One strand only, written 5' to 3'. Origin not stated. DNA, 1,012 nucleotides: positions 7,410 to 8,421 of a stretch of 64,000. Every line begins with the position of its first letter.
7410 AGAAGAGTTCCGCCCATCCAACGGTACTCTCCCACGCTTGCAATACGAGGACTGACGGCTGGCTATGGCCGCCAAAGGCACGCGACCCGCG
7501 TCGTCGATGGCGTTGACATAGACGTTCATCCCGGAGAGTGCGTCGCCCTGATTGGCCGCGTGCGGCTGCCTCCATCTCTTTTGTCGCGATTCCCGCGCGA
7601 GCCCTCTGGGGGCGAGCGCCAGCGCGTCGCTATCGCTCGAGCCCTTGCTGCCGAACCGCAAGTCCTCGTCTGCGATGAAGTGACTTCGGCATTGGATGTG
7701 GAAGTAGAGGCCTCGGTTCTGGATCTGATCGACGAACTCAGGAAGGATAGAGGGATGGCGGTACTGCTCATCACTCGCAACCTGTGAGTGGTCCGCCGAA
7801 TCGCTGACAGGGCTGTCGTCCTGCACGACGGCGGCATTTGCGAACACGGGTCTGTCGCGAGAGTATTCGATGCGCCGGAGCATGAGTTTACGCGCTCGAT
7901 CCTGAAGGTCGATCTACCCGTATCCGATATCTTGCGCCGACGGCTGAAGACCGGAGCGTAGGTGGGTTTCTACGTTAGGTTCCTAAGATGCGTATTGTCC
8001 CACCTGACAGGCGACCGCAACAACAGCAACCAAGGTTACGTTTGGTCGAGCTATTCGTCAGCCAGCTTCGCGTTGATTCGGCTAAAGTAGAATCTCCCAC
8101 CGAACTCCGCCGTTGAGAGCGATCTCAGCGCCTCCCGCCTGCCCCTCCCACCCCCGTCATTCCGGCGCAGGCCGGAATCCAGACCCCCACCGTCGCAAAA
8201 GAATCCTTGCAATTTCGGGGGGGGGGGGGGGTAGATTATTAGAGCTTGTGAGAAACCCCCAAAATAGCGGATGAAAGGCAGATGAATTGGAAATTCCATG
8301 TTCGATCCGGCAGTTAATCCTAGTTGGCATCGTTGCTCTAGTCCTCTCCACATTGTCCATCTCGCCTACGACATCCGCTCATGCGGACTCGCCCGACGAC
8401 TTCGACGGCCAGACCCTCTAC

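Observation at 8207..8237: G15 tract forms the -35/-10 spacer of the lectin-gene promoter: candidate phase-variable switch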

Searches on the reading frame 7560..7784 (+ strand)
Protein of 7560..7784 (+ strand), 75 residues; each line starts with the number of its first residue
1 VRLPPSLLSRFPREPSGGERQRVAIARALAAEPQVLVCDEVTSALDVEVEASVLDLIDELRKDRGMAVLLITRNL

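Call 8: search_protein_families(library=pfam, proteins=[window:7560-7784:+], max_evalue=0.01)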
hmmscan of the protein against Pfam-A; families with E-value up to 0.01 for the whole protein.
window:7560-7784:+ (75 aa): 1 family
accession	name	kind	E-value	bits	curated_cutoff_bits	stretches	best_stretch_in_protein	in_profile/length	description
PF00005.33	ABC_tran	-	6e-08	33.8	25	1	10-43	104-137/137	ABC transporter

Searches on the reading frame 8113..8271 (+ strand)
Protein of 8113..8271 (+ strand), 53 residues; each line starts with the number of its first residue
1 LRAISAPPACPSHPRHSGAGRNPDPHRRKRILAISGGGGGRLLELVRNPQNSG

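Call 37: list_cluster_members(proteins=[window:8113-8271:+, window:8054-8353:-, window:8054-8299:-, window:8054-8212:-, window:8160-8360:-, window:8160-8351:-, window:8160-8330:-, window:7988-8113:+, window:7962-8087:+])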
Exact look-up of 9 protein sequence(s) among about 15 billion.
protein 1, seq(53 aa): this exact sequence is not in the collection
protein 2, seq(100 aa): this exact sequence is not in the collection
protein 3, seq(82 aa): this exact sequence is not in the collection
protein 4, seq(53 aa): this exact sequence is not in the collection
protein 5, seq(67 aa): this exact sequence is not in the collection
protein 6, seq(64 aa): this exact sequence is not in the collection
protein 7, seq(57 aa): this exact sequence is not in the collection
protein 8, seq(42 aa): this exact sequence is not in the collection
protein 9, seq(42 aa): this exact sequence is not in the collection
